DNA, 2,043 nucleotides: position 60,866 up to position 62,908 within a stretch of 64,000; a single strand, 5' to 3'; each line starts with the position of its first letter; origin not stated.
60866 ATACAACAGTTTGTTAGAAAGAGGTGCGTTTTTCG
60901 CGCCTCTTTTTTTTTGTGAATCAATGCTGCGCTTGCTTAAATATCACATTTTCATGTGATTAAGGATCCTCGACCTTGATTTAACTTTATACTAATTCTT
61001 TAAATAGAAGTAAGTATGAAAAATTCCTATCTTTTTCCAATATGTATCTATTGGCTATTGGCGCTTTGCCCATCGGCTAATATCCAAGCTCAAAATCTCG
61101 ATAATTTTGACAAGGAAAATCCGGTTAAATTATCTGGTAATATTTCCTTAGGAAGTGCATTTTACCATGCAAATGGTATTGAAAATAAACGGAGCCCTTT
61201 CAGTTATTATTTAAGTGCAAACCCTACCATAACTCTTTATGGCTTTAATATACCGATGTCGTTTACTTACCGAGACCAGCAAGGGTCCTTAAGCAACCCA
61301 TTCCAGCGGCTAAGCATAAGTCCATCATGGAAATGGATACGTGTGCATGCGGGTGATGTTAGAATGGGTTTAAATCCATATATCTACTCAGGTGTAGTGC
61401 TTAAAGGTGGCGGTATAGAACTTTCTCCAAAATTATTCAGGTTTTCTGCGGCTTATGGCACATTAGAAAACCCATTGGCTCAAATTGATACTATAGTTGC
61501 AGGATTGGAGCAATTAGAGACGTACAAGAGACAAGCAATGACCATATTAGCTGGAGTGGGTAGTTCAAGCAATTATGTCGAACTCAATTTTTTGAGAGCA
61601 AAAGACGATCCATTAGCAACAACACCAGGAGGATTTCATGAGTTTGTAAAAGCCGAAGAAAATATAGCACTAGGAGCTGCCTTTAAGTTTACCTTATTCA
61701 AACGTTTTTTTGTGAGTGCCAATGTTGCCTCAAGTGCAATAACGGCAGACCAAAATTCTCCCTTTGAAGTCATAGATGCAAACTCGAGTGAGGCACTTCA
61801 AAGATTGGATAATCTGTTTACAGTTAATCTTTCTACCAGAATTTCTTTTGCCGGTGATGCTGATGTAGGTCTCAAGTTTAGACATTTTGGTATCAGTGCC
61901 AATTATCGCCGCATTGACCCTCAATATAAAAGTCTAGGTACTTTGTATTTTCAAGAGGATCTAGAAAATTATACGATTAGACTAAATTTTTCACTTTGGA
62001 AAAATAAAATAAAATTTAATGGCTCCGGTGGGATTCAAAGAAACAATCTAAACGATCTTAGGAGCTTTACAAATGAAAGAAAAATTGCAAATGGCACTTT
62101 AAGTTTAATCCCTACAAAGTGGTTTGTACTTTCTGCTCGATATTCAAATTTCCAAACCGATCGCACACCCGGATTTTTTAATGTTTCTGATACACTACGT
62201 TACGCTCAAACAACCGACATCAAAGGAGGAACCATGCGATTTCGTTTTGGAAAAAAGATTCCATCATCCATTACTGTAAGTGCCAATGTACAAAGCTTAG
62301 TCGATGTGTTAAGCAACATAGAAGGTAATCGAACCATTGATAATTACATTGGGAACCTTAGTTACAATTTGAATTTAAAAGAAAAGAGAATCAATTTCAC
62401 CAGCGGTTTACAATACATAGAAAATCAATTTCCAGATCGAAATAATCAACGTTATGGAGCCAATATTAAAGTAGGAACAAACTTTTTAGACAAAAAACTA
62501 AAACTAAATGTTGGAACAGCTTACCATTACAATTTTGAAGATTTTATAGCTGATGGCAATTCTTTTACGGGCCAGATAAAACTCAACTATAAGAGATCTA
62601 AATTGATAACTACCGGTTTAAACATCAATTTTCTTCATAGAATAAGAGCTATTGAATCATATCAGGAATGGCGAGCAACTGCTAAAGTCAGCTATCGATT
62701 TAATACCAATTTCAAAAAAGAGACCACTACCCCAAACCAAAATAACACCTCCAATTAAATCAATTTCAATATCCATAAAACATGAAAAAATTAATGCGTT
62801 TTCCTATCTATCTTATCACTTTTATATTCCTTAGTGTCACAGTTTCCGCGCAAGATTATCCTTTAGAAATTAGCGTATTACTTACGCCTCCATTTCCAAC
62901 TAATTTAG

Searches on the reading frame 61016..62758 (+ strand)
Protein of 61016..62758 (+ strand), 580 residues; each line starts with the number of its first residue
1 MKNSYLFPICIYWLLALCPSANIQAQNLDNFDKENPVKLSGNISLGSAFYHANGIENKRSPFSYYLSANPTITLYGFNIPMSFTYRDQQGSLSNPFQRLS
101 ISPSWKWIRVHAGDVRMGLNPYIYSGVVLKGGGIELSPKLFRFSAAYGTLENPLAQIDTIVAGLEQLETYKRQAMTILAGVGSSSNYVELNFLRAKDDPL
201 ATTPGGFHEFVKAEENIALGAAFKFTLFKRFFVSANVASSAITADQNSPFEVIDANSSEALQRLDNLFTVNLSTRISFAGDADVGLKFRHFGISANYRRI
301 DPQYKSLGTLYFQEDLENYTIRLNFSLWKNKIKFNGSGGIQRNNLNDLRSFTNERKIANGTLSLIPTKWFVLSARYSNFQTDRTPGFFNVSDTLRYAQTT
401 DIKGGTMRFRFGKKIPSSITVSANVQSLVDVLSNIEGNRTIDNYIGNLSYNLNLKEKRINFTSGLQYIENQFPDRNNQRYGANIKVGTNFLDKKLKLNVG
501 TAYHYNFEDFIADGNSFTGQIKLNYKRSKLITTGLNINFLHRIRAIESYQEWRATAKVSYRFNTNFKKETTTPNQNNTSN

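Call 7: search_protein_families(library=pfam, proteins=[window:61016-62758:+])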
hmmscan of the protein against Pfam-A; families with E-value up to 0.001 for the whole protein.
window:61016-62758:+ (580 aa): 0 families

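Call 9: find_encoding_contigs(protein=window:61016-62758:+, flank=10000, max_places=10)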
Protein window:61016-62758:+ (580 aa): no gene with exactly this product is on record in the collection.

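Call 19: find_homologous_proteins(query=window:61016-62758:+)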
Query window:61016-62758:+ (580 aa): 189 proteins with E <= 0.001 among 8000 candidates; the best 120 are listed.
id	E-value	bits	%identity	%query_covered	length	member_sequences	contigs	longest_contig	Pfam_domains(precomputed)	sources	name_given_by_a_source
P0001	0.0e+0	1268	100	98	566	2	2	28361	-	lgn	-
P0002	1.6e-240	818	62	99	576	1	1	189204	-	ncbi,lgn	-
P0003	1.4e-188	646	54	93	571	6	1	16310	-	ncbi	-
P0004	1.2e-163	564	49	93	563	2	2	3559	-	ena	-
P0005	1.9e-160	554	49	95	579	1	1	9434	-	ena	-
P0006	1.1e-159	551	48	93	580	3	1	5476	-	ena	-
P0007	4.8e-157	542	48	96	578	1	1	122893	-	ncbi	-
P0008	1.0e-154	535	45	94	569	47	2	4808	-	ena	-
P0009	9.0e-154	532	46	96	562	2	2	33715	-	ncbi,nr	ncbi:MAG: hypothetical protein HKO66_10090 [Saprospiraceae bacterium]|nr:hypothetical protein [Bacte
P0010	3.8e-153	529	46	97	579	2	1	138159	-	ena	-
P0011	6.1e-153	529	46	96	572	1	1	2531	-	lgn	-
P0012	1.8e-152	527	46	99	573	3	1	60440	-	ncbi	-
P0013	4.9e-150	519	46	93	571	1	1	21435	-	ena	-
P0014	1.6e-148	514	46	93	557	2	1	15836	-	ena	-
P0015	1.7e-148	514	46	97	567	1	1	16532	-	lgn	-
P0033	7.9e-137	476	43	96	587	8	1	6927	PF13557.13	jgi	jgi:hypothetical protein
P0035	1.8e-135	471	44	96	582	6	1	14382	PF13557.13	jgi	jgi:hypothetical protein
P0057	2.0e-78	283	31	93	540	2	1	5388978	-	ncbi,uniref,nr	ncbi:MAG: hypothetical protein P0Y49_09720 [Candidatus Pedobacter colombiensis]|uniref:Uncharacteriz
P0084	2.1e-59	220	29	96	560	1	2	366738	-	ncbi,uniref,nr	ncbi:hypothetical protein FNH22_00535 [Fulvivirga sp. M361]|uniref:hypothetical protein n=1 Tax=Fulv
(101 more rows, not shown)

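Call 20: find_encoding_contigs(protein=P0001, flank=10000, max_places=4)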
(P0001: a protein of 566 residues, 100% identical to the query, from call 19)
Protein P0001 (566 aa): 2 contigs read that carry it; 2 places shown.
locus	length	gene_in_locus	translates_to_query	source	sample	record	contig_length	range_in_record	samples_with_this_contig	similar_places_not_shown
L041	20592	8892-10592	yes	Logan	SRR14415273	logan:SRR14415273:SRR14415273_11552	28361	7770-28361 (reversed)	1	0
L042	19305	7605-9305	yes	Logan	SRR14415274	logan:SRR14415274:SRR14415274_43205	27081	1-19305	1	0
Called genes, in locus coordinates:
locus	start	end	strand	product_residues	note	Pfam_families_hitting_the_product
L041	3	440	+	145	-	?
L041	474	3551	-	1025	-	PF07719:TPR_2 (faint), PF13176:TPR_7 (faint), PF13181:TPR_8 (faint), PF13374:TPR_10 (faint), PF13424:TPR_12, PF00515:TPR_1 (weak), PF12770:CHAT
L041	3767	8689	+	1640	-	PF00801:PKD (faint), PF19408:PKD_6 (faint), PF19081:Ig_7 (faint), PF13895:Ig_2 (faint), PF24312:Ig-like_POM152 (faint), PF18962:Por_Secre_tail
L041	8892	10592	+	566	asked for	-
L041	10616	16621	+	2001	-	-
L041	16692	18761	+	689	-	-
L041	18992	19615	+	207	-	PF00072:Response_reg, PF00196:GerE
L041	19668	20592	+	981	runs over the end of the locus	PF07494:Reg_prop (faint), PF07495:Y_Y_Y, PF07730:HisKA_3 (weak)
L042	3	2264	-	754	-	?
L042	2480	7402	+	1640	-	PF00801:PKD (faint), PF19408:PKD_6 (faint), PF19081:Ig_7 (faint), PF13895:Ig_2 (faint), PF24312:Ig-like_POM152 (faint), PF18962:Por_Secre_tail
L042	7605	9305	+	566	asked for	-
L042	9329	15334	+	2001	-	-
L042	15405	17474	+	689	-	-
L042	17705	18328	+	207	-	PF00072:Response_reg, PF00196:GerE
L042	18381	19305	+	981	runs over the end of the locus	PF07494:Reg_prop (faint), PF07495:Y_Y_Y, PF07730:HisKA_3 (weak)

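Call 21: find_encoding_contigs(protein=P0002, flank=10000, max_places=4)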
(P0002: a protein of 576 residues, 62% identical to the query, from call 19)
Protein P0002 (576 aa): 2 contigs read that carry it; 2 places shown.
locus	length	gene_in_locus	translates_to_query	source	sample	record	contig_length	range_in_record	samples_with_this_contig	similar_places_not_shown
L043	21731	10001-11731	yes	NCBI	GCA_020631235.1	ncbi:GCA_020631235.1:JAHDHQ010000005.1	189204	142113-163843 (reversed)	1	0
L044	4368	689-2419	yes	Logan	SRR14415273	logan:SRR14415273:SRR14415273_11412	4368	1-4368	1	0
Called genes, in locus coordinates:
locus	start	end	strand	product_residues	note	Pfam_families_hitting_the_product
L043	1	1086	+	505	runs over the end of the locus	PF02142:MGS, PF01808:AICARFT_IMPCHas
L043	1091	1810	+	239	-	PF03309:Pan_kinase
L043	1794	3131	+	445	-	-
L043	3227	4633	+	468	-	-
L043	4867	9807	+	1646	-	PF00801:PKD (faint), PF13895:Ig_2 (faint), PF19081:Ig_7 (faint), PF24312:Ig-like_POM152 (faint), PF18962:Por_Secre_tail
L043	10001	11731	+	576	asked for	-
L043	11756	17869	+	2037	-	-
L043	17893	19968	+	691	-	PF00041:fn3 (faint)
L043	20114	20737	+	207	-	PF00072:Response_reg, PF00196:GerE, PF08281:Sigma70_r4_2 (faint)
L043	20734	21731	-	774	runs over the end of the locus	PF13181:TPR_8 (faint), PF07719:TPR_2 (faint), PF13374:TPR_10 (faint), PF00515:TPR_1 (faint), PF13424:TPR_12 (weak), PF07730:HisKA_3, PF02518:HATPase_c (weak)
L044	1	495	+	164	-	?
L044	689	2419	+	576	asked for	-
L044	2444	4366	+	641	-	?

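Call 22: find_encoding_contigs(protein=P0003, flank=10000, max_places=4)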
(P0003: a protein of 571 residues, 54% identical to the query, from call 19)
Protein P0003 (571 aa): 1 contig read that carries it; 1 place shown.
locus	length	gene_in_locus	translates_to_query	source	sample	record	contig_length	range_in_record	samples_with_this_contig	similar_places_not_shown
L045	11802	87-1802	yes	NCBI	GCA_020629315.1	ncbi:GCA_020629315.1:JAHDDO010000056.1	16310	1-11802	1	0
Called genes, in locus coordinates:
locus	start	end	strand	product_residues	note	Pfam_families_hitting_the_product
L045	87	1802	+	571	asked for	-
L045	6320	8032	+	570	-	-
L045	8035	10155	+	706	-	PF00041:fn3 (faint)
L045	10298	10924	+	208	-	PF00072:Response_reg, PF26355:HTH_VMAP-M9 (faint), PF00196:GerE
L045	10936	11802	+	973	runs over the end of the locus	PF07494:Reg_prop (faint), PF07495:Y_Y_Y, PF07730:HisKA_3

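Call 30: find_related_loci(query=A2, collection=metagenome_contigs, flank=3000)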
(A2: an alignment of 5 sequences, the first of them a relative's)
Query A2 (207 aa) in metagenome_contigs; peptide patterns used: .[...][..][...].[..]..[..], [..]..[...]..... (x = any residue, [..] = any of these).
600 stretches matched a pattern (row limit reached: there are more); 371 encode a relative of the query (tblastn E <= 1e-3); the best 80 are kept; 80 distinct loci.
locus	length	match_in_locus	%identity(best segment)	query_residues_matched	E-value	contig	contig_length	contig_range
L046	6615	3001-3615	52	1-203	9e-70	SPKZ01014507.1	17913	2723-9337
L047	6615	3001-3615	52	1-203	2e-69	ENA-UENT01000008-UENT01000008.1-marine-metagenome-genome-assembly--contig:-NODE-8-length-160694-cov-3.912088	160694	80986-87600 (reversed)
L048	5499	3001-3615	51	1-203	2e-65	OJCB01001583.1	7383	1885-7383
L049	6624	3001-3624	54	1-207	7e-64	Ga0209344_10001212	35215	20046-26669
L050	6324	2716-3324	53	1-203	7e-64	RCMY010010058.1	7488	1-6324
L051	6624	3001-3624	53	1-207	1e-63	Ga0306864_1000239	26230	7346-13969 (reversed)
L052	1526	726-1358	49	1-207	7e-66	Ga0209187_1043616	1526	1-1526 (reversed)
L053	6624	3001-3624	52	1-207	6e-63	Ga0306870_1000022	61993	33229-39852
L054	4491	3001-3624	52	1-207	6e-59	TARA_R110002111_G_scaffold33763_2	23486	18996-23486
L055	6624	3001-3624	53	1-207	6e-64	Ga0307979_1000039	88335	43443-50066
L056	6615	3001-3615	49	3-205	2e-57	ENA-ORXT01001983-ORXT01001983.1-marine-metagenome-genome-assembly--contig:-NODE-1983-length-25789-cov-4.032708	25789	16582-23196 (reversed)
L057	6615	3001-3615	44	2-207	7e-53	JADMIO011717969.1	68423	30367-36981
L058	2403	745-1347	43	3-202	2e-50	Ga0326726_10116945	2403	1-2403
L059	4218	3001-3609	42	1-202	1e-49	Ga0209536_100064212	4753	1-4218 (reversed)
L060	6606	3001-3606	41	3-205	4e-48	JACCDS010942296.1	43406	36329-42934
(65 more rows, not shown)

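Call 32: find_encoding_contigs(protein=P0007, flank=10000, max_places=1)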
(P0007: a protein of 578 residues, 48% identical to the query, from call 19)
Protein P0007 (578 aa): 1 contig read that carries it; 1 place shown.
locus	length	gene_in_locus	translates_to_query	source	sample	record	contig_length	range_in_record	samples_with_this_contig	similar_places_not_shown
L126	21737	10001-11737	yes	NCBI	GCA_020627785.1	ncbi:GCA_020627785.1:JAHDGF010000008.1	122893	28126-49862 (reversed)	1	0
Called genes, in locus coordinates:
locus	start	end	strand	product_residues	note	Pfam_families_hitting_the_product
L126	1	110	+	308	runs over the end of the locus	PF03631:Virul_fac_BrkB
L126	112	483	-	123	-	PF00190:Cupin_1 (weak), PF05899:Cupin_3 (faint), PF14667:Polysacc_synt_C (weak), PF07883:Cupin_2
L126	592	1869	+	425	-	PF01546:Peptidase_M20, PF07687:M20_dimer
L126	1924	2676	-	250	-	PF00072:Response_reg, PF04397:LytTR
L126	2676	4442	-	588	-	PF13424:TPR_12 (faint), PF00512:HisKA (weak), PF02518:HATPase_c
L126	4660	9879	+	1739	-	PF06832:BiPBP_C (faint), PF00801:PKD (faint), PF13895:Ig_2 (faint), PF24312:Ig-like_POM152 (faint), PF25942:Ig_halo (faint), PF07354:Sp38 (faint), PF18962:Por_Secre_tail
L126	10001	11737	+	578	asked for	-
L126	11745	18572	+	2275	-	-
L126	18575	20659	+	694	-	PF00041:fn3 (faint)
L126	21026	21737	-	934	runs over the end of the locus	PF13424:TPR_12 (faint), PF12770:CHAT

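Call 33: find_encoding_contigs(protein=P0012, flank=10000, max_places=1)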
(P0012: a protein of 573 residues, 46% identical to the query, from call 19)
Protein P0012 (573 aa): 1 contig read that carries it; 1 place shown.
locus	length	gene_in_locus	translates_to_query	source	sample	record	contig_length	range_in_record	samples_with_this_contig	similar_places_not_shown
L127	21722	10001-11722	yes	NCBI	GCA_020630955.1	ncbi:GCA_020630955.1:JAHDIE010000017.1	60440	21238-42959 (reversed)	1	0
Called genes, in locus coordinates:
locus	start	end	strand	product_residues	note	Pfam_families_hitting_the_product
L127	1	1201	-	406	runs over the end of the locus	PF01590:GAF, PF13185:GAF_2 (weak), PF00512:HisKA, PF02518:HATPase_c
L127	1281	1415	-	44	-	-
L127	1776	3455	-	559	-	PF08497:Radical_SAM_N, PF04055:Radical_SAM (weak), PF11842:DUF3362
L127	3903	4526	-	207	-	PF00072:Response_reg, PF00196:GerE, PF08281:Sigma70_r4_2 (faint)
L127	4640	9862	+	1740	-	PF00801:PKD (faint), PF24312:Ig-like_POM152 (faint), PF13895:Ig_2 (faint), PF25942:Ig_halo (faint), PF18962:Por_Secre_tail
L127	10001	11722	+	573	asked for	-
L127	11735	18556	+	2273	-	-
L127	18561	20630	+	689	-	PF00041:fn3 (faint)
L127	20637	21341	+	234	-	-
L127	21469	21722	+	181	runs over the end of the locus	-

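Call 34: find_encoding_contigs(protein=P0057, flank=10000, max_places=1)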
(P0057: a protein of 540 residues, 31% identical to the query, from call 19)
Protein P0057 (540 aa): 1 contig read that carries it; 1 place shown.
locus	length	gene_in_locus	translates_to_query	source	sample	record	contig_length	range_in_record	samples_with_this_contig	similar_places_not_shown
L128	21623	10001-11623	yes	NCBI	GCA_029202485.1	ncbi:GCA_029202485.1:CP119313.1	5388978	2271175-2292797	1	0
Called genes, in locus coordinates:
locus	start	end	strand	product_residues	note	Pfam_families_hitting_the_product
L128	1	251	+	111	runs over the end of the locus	-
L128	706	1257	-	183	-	PF13505:OMP_b-brl (weak)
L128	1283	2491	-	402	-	-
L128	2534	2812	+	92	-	PF01527:HTH_Tnp_1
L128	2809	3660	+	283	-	PF13276:HTH_21, PF24764:rva_4 (faint), PF00665:rve, PF13683:rve_3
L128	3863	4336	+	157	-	PF00903:Glyoxalase (weak), PF13669:Glyoxalase_4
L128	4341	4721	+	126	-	-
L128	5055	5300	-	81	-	PF00589:Phage_integrase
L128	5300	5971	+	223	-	PF26757:DUF8250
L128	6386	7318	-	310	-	-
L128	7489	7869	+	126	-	PF00903:Glyoxalase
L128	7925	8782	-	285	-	-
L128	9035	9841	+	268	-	PF20240:DUF6597, PF00165:HTH_AraC (faint), PF12833:HTH_18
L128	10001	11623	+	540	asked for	-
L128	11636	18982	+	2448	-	PF13620:CarboxypepD_reg (faint)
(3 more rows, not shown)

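Call 35: find_encoding_contigs(protein=P0084, flank=10000, max_places=1)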
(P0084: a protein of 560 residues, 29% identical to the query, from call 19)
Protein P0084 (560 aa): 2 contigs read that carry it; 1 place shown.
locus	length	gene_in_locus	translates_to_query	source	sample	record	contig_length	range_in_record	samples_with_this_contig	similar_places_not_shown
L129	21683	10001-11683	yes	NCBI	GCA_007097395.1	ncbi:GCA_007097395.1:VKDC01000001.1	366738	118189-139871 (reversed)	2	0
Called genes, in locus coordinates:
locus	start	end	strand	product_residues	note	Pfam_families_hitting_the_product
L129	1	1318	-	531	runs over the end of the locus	PF00890:FAD_binding_2 (faint), PF01266:DAO, PF12831:FAD_oxidored (faint), PF16901:DAO_C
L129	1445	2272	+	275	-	PF08220:HTH_DeoR, PF08279:HTH_11 (weak), PF00455:DeoRC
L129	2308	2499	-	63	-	-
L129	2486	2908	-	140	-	PF02001:DUF134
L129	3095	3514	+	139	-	PF03061:4HBT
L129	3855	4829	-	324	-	PF00254:FKBP_C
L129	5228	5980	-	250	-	-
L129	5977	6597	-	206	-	-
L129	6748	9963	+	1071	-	PF00515:TPR_1 (faint), PF04212:MIT (faint), PF07719:TPR_2 (faint), PF13174:TPR_6 (faint), PF13424:TPR_12, PF24885:TPR_NPHP3, PF13424:TPR_12, PF12770:CHAT, +6 more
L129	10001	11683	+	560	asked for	-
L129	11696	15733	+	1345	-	-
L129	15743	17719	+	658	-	PF00041:fn3 (faint), PF21910:GH85_C (faint)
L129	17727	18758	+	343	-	PF26696:PTL_trimer, PF07484:Collar (weak)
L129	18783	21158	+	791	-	PF18911:PKD_4 (faint), PF19081:Ig_7 (faint), PF18962:Por_Secre_tail (weak)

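Call 39: search_protein_families(library=ncbifam, proteins=[L041:18992-19615:+, window:61016-62758:+, L041:10616-16621:+, L041:16692-18761:+], max_evalue=0.01)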
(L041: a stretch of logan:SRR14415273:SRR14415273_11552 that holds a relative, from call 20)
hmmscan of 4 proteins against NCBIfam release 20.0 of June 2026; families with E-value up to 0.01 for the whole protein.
L041:18992-19615:+ (207 aa): 87 families (the best 25 are shown)
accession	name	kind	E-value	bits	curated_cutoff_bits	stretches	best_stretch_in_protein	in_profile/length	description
NF052445.1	RespRegMctR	equivalog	1.3e-30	106.3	300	1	4-203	2-197/205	two-component system response regulator MctR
NF011896.0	PRK15369.1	equivalog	8.2e-29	100.7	242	1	4-204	4-203/211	two component system response regulator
NF007708.0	PRK10403.1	equivalog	2.5e-24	85.9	343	1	5-198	8-201/215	nitrate/nitrite response regulator protein NarP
NF007685.0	PRK10360.1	equivalog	1.5e-23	83.6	258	1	3-201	1-188/196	response regulator transcription factor UhpA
NF047785.1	respo_reg_MadR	equivalog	2.5e-23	82.5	300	1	4-198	1-196/209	MadR family response regulator transcription factor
NF007935.0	PRK10651.1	equivalog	1.8e-21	76.3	250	1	5-198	8-203/216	two-component system response regulator NarL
NF007018.1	PRK09483.1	equivalog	2.9e-20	72.8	280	1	3-202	1-200/217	UvrY/SirA/GacA family response regulator transcription factor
NF007403.0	PRK09935.1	equivalog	1.7e-17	63.8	271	1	5-202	5-201/210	fimbria biosynthesis transcriptional regulator FimZ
NF041830.1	RR_TF_ErdR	exception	4.7e-17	62.4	390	1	8-200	6-200/213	response regulator transcription factor ErdR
NF007419.0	PRK09958.1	equivalog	8e-14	51.7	251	1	47-202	42-195/204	acid-sensing system DNA-binding response regulator EvgA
NF006900.1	PRK09390.1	equivalog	9.6e-14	51.4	255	1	5-204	6-196/203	response regulator FixJ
NF040749.1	tetrathio_RR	equivalog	1e-11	44.9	290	1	8-205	4-188/191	tetrathionate respiration response regulator TtrR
TIGR01818.1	ntrC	equivalog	5.2e-11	42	558.6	1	6-114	1-106/463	nitrogen regulation protein NR(I)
NF007505.1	PRK10100.1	equivalog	1.8e-10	40.9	250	1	110-201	102-195/204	biofilm master transcriptional regulator CsgD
NF041733.1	resp_reg_CseB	equivalog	2.2e-10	40.3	350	1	5-131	2-124/228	two-component system response regulator CseB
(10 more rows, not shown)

window:61016-62758:+ (580 aa): 0 families

L041:10616-16621:+ (2001 aa): 0 families

L041:16692-18761:+ (689 aa): 2 families
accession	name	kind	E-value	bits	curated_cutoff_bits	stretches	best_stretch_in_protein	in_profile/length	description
NF041611.1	exoglucan_CbhB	equivalog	2.3e-05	22.7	1950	1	304-447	700-839/997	exoglucanase CbhB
NF040520.1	Ig_like_BLP2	equivalog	0.00085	17.6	750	1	360-516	205-346/730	Ig-like repeat protein Blp2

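Call 40: search_solved_structures(query=L041:18992-19615:+, max_evalue=1e-10)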
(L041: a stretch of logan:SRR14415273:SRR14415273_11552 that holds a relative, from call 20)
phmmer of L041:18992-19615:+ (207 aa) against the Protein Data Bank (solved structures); distinct sequences matched with E-value up to 1e-10: 11.
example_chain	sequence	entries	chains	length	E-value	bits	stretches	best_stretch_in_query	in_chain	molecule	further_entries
7ve6_A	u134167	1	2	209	4.4e-25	91.8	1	4-201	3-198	Response regulator protein VraR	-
4gvp_A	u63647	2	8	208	4.6e-25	91.7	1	4-201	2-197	Response regulator protein vraR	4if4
5hev_A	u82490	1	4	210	1.1e-21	80.7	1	4-200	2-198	Response regulator protein VraR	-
4yn8_A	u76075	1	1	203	6.2e-17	65.2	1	4-198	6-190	Response regulator ChrA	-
4zmr_A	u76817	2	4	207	1.8e-16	63.7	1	4-197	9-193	Response regulator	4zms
4hye_A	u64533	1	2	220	2.2e-16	63.4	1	4-197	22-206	Response regulator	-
1a04_A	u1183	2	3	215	5.2e-16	62.2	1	6-198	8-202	NITRATE/NITRITE RESPONSE REGULATOR PROTEIN NARL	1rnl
3c3w_A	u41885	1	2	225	3.9e-12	49.6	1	4-195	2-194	TWO COMPONENT TRANSCRIPTIONAL REGULATORY PROTEIN DEVR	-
5f64_A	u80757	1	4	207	2.1e-11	47.2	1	23-197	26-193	Positive transcription regulator EvgA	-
8zwn_A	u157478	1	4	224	2.9e-11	46.7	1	23-197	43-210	DNA-binding transcriptional activator EvgA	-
9xzo_A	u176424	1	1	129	8.7e-11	45.2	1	4-120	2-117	De novo protein M1X0B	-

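Call 50: search_protein_families(library=pfam, proteins=[L041:10616-16621:+, L041:16692-18761:+], max_evalue=0.001)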
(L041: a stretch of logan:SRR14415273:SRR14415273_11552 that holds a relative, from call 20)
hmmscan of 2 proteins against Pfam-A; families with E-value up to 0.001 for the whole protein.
L041:10616-16621:+ (2001 aa): 0 families

L041:16692-18761:+ (689 aa): 0 families

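Call 62: search_protein_families(library=padloc, proteins=[window:61016-62758:+, L041:10616-16621:+, L041:16692-18761:+], max_evalue=0.001)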
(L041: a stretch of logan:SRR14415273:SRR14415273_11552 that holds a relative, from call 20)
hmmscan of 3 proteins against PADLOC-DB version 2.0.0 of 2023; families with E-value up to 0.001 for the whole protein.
window:61016-62758:+ (580 aa): 0 families

L041:10616-16621:+ (2001 aa): 0 families

L041:16692-18761:+ (689 aa): 0 families
